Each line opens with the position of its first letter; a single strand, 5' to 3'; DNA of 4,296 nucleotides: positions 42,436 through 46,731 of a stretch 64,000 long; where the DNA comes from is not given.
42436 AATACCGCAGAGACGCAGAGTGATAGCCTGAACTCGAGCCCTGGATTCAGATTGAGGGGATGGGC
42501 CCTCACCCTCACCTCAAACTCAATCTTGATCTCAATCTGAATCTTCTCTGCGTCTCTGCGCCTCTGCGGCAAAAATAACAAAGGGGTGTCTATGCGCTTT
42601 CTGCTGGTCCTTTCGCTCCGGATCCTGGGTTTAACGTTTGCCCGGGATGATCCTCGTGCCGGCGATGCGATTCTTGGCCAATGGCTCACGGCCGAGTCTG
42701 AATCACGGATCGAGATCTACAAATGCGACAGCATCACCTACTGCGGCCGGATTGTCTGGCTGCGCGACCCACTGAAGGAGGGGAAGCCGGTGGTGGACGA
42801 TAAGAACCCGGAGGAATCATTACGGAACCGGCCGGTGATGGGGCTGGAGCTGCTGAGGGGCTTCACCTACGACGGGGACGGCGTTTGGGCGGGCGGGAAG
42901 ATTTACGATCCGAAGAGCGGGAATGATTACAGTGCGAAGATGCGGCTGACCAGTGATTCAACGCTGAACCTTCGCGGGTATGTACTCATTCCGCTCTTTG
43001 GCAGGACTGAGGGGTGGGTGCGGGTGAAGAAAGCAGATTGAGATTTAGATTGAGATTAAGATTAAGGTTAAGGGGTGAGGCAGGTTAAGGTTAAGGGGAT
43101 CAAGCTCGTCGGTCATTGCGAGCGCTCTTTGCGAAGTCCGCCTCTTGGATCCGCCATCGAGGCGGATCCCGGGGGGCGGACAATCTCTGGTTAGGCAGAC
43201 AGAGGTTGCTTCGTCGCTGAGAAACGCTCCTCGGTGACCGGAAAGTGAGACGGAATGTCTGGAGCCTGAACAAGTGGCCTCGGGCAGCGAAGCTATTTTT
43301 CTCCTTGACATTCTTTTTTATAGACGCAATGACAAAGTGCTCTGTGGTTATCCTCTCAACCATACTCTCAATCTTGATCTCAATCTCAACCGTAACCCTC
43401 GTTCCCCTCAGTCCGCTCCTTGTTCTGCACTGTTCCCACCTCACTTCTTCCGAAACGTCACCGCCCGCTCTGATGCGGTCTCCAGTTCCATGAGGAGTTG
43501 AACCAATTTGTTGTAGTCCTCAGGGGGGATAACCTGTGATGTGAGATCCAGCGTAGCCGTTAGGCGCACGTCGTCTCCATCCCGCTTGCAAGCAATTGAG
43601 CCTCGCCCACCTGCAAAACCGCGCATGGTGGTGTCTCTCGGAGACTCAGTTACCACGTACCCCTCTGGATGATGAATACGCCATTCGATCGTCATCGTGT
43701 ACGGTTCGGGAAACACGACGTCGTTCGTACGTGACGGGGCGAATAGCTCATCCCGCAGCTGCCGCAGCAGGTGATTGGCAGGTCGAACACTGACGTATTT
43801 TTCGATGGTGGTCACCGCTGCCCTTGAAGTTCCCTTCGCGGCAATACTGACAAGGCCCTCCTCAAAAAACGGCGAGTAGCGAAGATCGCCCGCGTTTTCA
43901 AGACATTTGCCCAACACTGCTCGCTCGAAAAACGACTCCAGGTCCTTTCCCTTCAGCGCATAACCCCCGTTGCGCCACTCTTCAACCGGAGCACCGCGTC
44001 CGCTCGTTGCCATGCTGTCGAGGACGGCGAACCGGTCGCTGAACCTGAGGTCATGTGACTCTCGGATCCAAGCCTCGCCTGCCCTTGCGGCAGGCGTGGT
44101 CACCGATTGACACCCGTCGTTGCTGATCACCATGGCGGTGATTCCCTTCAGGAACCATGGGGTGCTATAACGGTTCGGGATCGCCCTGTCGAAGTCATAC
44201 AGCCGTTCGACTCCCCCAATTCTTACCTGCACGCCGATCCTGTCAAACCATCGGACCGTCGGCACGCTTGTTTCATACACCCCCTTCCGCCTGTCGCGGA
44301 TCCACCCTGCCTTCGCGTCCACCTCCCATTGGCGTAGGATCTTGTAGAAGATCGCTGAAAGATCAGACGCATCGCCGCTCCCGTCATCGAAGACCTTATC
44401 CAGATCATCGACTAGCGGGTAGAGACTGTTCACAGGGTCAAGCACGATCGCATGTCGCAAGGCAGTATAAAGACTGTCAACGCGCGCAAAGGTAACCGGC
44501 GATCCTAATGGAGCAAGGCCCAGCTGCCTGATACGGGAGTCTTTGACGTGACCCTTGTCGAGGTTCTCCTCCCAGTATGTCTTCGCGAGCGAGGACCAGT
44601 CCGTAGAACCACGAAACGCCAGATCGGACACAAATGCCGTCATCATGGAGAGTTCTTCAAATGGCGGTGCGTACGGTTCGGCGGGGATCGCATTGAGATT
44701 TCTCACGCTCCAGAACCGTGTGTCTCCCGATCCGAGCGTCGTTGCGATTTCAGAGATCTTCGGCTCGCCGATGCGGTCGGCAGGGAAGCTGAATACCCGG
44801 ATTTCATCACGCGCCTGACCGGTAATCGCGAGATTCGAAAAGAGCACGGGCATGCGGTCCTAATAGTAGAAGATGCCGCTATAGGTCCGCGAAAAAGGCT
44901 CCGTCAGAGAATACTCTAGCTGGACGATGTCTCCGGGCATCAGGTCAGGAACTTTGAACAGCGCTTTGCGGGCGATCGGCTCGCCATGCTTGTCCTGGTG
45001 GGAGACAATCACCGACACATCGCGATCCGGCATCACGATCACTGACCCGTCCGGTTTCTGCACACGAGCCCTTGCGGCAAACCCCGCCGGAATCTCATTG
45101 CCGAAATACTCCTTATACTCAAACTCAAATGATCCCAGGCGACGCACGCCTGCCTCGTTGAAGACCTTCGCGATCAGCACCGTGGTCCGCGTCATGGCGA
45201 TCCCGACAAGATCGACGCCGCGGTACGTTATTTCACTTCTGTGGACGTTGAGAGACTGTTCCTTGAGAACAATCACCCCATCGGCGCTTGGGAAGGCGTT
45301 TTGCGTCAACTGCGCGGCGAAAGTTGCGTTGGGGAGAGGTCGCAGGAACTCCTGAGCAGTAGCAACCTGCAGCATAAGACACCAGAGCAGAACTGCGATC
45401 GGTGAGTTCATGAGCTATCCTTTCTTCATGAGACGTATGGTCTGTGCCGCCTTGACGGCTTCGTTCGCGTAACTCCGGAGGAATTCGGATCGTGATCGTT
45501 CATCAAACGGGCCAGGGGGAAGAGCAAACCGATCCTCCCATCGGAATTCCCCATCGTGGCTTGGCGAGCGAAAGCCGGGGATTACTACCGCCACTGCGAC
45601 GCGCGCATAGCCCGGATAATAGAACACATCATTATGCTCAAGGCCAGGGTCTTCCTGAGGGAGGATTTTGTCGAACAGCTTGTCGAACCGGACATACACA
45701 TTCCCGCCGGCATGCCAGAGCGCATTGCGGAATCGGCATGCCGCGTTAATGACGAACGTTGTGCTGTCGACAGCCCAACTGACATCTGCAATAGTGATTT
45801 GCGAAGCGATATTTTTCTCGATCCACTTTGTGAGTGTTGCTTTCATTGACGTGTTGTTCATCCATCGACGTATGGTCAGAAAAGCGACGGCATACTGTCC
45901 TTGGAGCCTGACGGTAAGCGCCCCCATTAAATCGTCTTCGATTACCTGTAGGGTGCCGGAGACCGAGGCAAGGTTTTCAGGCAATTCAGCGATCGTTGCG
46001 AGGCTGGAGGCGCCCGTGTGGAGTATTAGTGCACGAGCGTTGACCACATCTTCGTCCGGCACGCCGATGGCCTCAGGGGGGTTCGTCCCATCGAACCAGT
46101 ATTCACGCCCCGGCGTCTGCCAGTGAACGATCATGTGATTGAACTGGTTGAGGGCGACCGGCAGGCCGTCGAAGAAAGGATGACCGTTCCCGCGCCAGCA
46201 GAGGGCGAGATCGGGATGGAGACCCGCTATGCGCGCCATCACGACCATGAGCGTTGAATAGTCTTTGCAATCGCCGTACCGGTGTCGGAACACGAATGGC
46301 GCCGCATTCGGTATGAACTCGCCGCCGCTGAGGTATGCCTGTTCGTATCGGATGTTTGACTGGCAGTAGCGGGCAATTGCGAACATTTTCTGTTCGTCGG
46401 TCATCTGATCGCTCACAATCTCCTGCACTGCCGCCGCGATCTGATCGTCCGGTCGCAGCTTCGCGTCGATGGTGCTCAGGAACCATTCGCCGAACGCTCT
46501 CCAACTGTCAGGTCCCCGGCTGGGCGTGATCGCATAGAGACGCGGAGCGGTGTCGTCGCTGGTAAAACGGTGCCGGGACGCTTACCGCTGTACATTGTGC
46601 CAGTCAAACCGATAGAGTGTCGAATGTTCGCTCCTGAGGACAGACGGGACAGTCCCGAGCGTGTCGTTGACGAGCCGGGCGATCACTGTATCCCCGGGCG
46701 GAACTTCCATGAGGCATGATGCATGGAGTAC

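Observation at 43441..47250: Four consecutive DUF3857 / transglutaminase-like ORFs in one reading frame, separated only by single stop codons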

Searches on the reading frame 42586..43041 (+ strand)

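Call 8: search_protein_families(library=pfam, proteins=[window:42586-43041:+], max_evalue=0.001)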
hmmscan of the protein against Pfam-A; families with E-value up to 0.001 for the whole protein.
window:42586-43041:+ (151 aa): 1 family
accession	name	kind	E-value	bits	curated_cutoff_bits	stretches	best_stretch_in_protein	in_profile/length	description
PF09917.15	DUF2147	-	3.3e-35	121.5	27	1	31-146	1-112/112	Uncharacterized protein conserved in bacteria (DUF2147)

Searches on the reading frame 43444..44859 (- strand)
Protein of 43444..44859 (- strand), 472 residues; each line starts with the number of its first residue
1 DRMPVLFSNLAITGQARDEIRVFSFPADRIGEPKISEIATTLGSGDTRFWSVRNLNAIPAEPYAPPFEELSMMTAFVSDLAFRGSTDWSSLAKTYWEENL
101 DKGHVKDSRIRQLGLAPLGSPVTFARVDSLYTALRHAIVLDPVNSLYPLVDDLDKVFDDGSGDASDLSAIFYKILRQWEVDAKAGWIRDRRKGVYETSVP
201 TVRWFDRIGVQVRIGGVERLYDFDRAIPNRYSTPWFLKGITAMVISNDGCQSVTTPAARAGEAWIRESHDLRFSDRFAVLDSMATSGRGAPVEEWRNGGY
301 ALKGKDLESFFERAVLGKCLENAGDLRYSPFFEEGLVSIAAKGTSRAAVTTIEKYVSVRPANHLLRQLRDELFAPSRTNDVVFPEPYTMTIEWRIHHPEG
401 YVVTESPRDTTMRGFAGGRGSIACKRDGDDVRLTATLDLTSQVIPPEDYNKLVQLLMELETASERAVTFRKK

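Call 4: search_protein_families(library=pfam, proteins=[window:43444-44859:-], max_evalue=0.01)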
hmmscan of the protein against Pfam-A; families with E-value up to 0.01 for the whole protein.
window:43444-44859:- (472 aa): 1 family
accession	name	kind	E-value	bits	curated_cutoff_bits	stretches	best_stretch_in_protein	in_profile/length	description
PF12970.12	DUF3858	-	1.9e-05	25.2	27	1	376-468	24-115/116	Domain of Unknown Function with PDB structure (DUF3858)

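Call 36: search_protein_families(library=ncbifam, proteins=[window:43444-44853:-], max_evalue=0.01)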
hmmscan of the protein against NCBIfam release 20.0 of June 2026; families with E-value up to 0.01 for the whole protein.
window:43444-44853:- (470 aa): 0 families

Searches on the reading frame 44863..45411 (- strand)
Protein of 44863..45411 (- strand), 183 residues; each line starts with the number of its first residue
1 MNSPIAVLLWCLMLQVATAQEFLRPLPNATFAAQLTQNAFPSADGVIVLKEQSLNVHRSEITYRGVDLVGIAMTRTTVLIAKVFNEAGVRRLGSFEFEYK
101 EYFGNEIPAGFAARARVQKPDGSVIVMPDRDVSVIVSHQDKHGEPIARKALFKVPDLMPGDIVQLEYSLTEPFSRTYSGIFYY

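Call 4: search_protein_families(library=pfam, proteins=[window:44863-45411:-], max_evalue=0.01)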
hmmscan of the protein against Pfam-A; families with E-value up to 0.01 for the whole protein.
window:44863-45411:- (183 aa): 1 family
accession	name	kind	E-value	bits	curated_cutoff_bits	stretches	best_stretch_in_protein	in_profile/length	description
PF12969.12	DUF3857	-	9.9e-07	29.4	24.6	1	74-176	6-109/170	Domain of Unknown Function with PDB structure (DUF3857)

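Call 36: search_protein_families(library=ncbifam, proteins=[window:44863-45411:-], max_evalue=0.01)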
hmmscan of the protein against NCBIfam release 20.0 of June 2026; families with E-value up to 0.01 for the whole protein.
window:44863-45411:- (183 aa): 0 families

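Call 48: list_cluster_members(proteins=[window:44863-45411:-, window:46585-47250:-, window:46585-47247:-, window:46585-47346:-, P0005, P0074])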
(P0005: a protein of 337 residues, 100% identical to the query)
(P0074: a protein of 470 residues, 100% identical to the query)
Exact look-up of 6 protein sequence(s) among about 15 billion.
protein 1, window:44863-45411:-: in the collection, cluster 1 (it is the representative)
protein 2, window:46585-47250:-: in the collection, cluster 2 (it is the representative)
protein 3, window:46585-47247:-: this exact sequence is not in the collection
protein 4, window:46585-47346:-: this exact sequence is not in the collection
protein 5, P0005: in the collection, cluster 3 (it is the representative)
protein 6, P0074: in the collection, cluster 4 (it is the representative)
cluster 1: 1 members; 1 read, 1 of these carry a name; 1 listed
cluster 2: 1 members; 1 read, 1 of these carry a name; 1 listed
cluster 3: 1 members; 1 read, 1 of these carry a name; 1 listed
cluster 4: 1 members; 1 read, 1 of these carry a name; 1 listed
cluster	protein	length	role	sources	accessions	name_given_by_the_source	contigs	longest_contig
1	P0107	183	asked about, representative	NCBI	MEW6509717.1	MAG: DUF3857 domain-containing protein [Bacteroidota bacterium]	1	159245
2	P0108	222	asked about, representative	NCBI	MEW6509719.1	MAG: hypothetical protein AB1428_02030 [Bacteroidota bacterium]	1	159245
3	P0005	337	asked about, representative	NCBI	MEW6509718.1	MAG: transglutaminase-like domain-containing protein [Bacteroidota bacterium]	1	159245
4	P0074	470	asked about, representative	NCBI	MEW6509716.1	MAG: DUF3858 domain-containing protein [Bacteroidota bacterium]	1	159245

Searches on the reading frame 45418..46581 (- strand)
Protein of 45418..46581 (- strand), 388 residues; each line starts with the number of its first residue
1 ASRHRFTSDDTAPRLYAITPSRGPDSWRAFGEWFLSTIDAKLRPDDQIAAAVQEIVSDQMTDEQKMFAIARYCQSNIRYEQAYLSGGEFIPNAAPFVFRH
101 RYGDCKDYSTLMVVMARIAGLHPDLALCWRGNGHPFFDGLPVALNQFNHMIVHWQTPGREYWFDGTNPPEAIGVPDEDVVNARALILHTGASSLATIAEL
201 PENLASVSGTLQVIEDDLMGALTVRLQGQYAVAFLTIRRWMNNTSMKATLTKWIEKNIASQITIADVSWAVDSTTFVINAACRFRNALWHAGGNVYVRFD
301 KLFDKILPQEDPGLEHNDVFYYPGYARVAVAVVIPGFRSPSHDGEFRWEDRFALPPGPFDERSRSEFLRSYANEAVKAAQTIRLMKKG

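Call 4: search_protein_families(library=pfam, proteins=[window:45418-46581:-], max_evalue=0.01)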
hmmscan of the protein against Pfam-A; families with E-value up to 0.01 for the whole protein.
window:45418-46581:- (388 aa): 1 family
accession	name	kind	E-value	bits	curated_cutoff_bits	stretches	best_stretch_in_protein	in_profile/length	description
PF01841.26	Transglut_core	-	6.6e-10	39.7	23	1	51-122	3-71/108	Transglutaminase-like superfamily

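Call 36: search_protein_families(library=ncbifam, proteins=[window:45418-46428:-], max_evalue=0.01)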
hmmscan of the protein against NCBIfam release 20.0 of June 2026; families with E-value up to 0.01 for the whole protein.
window:45418-46428:- (337 aa): 0 families
